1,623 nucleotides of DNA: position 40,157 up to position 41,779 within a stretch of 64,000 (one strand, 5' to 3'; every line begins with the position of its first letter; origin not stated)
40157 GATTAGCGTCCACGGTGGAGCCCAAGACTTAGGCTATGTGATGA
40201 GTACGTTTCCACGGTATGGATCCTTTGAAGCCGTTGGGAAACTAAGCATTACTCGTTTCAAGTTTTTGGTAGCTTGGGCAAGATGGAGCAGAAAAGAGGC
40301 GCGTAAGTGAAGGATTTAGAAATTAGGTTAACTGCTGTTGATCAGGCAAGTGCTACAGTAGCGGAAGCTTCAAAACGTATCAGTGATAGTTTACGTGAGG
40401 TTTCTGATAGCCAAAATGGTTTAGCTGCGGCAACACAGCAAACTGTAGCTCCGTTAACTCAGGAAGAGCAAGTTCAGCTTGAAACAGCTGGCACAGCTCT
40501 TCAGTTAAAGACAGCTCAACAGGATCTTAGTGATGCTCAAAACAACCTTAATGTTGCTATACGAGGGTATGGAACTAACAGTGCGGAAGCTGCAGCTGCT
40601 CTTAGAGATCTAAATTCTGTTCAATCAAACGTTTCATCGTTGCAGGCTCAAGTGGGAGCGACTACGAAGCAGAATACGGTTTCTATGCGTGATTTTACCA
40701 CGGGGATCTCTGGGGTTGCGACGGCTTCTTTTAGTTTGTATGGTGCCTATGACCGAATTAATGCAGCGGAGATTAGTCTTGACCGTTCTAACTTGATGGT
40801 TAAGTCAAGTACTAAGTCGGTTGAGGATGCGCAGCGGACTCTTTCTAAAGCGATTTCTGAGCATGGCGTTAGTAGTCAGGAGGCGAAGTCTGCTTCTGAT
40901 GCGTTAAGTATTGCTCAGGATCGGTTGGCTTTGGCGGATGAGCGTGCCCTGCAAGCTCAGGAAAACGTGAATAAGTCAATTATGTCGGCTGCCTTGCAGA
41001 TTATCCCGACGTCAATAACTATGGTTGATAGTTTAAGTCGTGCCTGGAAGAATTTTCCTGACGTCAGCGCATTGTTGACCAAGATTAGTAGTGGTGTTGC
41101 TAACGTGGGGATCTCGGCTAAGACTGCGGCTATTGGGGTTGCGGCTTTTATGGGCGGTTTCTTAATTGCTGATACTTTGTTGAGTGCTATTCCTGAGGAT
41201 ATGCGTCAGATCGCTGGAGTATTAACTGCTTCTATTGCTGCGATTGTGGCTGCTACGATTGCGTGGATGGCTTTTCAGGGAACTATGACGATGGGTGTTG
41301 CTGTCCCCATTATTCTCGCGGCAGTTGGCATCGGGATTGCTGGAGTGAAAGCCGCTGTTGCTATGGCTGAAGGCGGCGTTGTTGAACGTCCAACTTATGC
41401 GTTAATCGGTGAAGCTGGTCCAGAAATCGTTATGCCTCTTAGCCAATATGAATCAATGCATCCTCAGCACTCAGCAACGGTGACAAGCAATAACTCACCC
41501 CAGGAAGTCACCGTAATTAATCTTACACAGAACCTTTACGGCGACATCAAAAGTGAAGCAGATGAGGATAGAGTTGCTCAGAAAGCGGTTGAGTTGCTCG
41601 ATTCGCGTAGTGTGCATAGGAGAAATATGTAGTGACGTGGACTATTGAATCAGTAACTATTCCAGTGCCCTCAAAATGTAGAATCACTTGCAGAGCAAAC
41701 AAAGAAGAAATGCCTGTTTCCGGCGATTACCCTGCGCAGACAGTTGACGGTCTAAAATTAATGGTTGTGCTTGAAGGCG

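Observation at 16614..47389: Complete tailed-virus structural cluster with no integrase or replication genes in the window: provirus remnant or GTA-like element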

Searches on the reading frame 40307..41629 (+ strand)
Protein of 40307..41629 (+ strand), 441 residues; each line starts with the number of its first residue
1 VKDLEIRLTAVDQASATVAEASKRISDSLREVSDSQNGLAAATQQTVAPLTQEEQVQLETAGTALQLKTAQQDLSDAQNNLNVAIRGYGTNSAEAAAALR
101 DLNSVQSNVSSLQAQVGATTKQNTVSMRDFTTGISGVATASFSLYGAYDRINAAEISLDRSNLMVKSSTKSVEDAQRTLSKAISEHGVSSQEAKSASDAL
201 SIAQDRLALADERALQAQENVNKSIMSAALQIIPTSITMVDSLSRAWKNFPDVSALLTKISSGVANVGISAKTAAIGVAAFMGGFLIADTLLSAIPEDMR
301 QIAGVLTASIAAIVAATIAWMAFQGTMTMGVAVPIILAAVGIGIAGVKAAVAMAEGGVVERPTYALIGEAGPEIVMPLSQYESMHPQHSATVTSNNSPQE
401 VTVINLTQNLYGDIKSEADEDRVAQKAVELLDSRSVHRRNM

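Call 22: search_protein_families(library=phrogs, max_evalue=0.01, proteins=[window:40307-41629:+])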
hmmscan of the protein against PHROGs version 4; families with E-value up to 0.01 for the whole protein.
window:40307-41629:+ (441 aa): 7 families
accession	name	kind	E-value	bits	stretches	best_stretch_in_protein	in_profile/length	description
phrog_10093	-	tail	3.5e-05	22.4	1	351-391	1800-1841/1899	tail length tape measure protein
phrog_23574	-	tail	3.6e-05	22.2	1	346-380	1299-1333/1441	tail length tape measure protein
phrog_23178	-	other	0.00011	22.2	1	348-382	90-124/626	peptidase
phrog_12798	-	tail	0.00018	20.8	1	303-380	892-969/1031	tail length tape measure protein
phrog_167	-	tail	0.00019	20.3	1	346-380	1406-1441/1555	tail length tape measure protein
phrog_34082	-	tail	0.0047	16.7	1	10-120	91-201/579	tail length tape measure protein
phrog_27648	-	unknown function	0.0055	17.6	1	336-380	46-89/214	-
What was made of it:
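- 40307..41632 (+): Tape measure protein (441 aa). Weak PHROG TMP hits, 3.5e-5 (call 22); position; TM-rich C-terminal half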

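Call 48: search_protein_families(library=phrogs, max_evalue=0.01, proteins=[L019:359-1111:+, L019:1448-1948:+, L019:2600-3622:+, L018:7312-8202:+, L018:8464-9372:+, L017:3369-5729:-, L017:6878-7321:+, L017:7263-7769:+, L020:2-859:+, L016:15091-15492:-])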
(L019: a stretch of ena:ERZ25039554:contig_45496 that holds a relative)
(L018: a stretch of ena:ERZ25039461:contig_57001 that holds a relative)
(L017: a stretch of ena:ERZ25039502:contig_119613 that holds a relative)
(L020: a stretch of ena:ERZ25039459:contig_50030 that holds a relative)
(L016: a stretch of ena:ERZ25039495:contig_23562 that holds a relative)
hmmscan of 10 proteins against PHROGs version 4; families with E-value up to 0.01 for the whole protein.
L019:359-1111:+ (251 aa): 2 families
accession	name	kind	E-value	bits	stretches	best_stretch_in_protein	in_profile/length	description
phrog_1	-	integration and excision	1.5e-08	35.4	1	106-227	269-398/611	integrase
phrog_216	-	integration and excision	8.4e-07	29.4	1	109-212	56-167/301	integrase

L019:1448-1948:+ (167 aa): 0 families

L019:2600-3622:+ (341 aa): 0 families

L018:7312-8202:+ (297 aa): 0 families

L018:8464-9372:+ (303 aa): 0 families

L017:3369-5729:- (786 aa): 0 families

L017:6878-7321:+ (148 aa): 0 families

L017:7263-7769:+ (169 aa): 0 families

L020:2-859:+ (286 aa): 0 families

L016:15091-15492:- (133 aa): 0 families
